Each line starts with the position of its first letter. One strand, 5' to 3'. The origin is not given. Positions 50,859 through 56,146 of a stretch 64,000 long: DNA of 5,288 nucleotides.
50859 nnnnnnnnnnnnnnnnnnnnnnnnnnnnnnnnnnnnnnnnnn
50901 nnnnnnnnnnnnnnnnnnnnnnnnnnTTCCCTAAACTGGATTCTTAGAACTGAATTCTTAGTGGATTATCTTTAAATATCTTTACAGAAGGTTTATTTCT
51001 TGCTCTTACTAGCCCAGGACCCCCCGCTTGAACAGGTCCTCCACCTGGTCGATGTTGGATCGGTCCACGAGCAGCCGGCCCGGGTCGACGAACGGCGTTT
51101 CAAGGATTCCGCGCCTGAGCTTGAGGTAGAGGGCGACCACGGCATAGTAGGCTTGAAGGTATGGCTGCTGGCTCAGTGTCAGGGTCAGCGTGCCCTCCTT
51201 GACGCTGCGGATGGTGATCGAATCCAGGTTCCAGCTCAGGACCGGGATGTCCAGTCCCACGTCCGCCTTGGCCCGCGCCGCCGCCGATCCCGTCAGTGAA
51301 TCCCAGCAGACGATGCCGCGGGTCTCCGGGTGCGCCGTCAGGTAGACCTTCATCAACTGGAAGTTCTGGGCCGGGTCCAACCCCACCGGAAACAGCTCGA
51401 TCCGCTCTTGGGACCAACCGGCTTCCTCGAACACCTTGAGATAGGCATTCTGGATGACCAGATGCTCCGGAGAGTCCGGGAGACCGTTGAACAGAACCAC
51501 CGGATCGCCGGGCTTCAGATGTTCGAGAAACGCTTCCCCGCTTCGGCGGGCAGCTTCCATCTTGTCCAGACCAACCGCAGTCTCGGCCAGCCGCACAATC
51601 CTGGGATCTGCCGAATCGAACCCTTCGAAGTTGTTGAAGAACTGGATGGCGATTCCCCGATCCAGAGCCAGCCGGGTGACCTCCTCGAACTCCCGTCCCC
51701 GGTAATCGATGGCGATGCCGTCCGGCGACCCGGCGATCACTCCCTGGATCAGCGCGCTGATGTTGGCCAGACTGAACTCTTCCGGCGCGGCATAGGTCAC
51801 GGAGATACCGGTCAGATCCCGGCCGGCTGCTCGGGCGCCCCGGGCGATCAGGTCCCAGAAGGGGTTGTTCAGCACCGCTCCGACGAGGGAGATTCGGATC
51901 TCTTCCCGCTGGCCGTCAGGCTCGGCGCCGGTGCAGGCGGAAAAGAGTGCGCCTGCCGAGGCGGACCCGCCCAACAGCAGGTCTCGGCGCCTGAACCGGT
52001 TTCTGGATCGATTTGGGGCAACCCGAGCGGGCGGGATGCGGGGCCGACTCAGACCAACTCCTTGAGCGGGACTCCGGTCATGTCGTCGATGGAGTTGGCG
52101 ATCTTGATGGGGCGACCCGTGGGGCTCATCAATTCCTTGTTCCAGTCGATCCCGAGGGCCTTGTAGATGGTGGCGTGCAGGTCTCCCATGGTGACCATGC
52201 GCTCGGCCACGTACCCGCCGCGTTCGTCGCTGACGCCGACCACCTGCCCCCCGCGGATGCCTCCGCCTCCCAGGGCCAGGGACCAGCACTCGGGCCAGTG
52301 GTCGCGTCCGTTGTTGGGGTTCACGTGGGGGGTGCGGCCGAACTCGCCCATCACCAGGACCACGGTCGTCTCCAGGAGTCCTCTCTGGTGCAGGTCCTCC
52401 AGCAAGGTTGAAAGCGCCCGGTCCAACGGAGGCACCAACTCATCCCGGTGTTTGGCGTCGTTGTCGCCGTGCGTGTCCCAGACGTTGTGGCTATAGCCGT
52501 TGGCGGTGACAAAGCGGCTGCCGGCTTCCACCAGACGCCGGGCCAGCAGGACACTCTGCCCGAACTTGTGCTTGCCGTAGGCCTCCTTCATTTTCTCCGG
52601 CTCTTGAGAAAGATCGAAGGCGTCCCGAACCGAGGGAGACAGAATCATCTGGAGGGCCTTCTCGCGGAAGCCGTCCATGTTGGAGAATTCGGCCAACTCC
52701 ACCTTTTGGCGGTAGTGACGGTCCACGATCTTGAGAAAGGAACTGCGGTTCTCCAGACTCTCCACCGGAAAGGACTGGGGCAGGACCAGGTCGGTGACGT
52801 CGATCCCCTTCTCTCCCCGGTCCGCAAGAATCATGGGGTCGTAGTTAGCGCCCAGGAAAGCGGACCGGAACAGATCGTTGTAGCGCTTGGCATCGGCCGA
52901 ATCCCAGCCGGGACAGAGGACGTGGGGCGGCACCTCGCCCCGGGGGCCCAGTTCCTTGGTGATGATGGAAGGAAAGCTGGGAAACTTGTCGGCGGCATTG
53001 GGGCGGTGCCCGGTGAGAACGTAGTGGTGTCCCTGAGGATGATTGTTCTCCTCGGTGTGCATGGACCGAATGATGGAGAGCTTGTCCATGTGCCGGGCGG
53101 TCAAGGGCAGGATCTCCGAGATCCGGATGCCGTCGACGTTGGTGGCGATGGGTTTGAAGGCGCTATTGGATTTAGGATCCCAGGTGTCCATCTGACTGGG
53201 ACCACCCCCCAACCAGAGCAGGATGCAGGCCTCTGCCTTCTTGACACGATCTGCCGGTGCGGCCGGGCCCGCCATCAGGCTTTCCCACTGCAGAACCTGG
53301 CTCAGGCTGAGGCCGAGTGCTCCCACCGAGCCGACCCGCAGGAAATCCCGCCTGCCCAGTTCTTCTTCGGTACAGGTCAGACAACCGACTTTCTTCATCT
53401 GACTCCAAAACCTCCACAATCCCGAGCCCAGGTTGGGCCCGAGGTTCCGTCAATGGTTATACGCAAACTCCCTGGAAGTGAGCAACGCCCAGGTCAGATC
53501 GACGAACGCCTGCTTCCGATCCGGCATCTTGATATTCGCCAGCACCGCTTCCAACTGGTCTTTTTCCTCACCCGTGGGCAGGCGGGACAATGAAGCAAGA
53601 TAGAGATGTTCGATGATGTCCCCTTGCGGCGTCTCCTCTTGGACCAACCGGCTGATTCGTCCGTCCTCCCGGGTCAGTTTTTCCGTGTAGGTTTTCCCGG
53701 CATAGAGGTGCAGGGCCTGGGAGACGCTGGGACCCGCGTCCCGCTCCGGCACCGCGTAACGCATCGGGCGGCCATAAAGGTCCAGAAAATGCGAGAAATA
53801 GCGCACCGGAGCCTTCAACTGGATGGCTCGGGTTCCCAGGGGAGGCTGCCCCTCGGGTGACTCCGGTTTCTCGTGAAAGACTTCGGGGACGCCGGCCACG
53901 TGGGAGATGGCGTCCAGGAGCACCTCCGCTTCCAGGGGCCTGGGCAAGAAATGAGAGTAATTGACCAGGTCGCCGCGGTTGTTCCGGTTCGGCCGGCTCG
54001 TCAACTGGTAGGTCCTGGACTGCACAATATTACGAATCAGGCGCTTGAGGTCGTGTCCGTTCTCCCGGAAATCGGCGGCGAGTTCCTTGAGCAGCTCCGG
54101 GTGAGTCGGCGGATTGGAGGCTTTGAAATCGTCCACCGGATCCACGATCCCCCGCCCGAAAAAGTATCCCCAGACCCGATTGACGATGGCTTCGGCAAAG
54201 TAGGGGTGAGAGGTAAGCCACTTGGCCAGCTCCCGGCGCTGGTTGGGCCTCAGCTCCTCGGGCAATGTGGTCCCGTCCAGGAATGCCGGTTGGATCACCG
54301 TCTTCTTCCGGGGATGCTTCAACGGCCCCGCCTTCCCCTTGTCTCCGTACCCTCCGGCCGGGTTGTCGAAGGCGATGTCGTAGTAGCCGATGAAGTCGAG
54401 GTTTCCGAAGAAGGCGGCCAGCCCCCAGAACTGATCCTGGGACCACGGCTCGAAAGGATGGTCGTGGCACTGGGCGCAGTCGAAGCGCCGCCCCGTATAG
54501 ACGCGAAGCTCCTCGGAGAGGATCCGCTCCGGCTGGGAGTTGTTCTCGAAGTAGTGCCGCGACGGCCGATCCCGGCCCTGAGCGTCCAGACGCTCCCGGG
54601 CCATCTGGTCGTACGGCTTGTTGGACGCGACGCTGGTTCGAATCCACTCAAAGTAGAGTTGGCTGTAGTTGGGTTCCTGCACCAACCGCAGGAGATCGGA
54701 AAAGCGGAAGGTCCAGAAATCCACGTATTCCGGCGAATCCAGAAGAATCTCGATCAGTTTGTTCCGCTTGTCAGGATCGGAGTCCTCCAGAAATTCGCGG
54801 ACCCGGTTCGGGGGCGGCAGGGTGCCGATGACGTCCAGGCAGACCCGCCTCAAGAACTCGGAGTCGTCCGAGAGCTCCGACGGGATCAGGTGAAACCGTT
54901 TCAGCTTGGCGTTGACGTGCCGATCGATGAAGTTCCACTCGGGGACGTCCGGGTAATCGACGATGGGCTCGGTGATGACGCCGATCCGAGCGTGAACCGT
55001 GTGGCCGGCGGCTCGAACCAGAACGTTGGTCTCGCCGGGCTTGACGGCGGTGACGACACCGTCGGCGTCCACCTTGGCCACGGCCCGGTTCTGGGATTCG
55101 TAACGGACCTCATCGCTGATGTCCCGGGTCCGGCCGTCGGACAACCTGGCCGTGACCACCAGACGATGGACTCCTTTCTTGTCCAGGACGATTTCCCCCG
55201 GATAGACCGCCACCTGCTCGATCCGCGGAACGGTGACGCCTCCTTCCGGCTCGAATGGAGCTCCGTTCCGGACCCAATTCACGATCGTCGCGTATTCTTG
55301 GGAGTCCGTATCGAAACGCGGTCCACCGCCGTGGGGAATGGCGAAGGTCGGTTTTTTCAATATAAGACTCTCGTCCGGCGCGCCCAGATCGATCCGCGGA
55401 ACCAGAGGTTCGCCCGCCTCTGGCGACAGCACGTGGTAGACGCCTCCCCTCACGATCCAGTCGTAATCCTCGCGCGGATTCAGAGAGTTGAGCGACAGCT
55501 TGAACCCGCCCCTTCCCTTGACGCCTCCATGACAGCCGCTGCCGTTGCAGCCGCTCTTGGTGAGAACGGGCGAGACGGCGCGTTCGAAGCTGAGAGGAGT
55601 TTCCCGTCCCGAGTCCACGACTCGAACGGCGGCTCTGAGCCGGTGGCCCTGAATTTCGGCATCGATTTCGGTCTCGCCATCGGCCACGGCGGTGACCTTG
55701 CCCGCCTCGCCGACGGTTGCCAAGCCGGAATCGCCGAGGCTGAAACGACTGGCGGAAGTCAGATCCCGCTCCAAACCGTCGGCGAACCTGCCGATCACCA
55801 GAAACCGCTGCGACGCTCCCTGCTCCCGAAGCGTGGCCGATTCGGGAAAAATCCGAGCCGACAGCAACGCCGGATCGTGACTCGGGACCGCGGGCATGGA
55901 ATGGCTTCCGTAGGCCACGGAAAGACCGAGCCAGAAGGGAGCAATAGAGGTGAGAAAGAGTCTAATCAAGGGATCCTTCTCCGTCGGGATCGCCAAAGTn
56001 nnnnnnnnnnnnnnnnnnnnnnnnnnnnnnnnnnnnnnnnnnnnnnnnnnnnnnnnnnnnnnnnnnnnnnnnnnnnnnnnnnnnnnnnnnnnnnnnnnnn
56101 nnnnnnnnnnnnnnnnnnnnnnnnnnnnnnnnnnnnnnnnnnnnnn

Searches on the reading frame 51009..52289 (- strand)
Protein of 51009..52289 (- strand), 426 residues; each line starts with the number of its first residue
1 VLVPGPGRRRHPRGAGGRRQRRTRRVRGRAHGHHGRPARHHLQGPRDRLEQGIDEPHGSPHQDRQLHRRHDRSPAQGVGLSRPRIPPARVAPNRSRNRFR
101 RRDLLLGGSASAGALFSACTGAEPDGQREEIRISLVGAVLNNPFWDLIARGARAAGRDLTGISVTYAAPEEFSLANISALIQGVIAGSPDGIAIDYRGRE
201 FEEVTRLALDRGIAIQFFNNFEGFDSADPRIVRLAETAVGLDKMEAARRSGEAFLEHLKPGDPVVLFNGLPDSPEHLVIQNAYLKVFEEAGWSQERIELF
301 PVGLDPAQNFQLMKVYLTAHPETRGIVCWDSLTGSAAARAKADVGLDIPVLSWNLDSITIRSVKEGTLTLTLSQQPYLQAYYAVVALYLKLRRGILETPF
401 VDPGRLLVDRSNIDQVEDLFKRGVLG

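Call 58: search_protein_families(library=pfam, proteins=[window:51009-52289:-], max_evalue=0.0001)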
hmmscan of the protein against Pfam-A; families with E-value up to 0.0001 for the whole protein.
window:51009-52289:- (426 aa): 1 family
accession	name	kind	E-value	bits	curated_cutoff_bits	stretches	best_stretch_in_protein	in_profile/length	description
PF13407.12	Peripla_BP_4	-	3.9e-27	95.9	35.1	1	134-391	2-254/258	Periplasmic binding protein domain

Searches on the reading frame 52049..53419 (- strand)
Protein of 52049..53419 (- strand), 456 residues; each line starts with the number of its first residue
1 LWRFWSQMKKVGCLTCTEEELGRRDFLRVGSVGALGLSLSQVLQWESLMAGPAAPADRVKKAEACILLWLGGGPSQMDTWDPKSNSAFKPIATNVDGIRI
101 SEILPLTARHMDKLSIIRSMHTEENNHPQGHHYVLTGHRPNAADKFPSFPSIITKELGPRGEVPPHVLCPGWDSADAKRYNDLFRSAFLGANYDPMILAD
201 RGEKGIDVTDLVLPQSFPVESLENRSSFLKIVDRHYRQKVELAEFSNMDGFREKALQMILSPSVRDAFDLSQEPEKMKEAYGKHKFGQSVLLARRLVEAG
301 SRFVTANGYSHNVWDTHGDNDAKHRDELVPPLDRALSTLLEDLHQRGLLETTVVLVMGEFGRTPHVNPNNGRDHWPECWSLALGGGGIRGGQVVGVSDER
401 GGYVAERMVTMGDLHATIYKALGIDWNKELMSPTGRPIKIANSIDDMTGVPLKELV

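Call 58: search_protein_families(library=pfam, proteins=[window:52049-53419:-], max_evalue=0.0001)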
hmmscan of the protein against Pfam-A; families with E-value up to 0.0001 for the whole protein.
window:52049-53419:- (456 aa): 1 family
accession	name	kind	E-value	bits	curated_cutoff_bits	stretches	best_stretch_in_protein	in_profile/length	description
PF07394.17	DUF1501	-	1.1e-101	341.2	27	1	62-442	1-381/390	Protein of unknown function (DUF1501)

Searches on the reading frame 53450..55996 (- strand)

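Call 58: search_protein_families(library=pfam, proteins=[window:53450-55996:-], max_evalue=0.0001)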
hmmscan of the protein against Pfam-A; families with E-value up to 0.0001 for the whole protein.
window:53450-55996:- (848 aa): 4 families
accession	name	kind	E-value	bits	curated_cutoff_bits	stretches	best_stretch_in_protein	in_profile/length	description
PF07587.16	PSD1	-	1.7e-42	145.9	28.5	1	586-818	1-243/244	Protein of unknown function (DUF1553)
PF07583.16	PSCyt2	-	8.9e-40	137.3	29.8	1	357-533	2-207/209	Protein of unknown function (DUF1549)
PF02368.24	Big_2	-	1.5e-14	54.1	22.8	1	260-326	3-65/79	Bacterial Ig-like domain (group 2)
PF07624.16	PSD2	-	7.8e-05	22.8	25.8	0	588-661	9-72/74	Protein of unknown function (DUF1585)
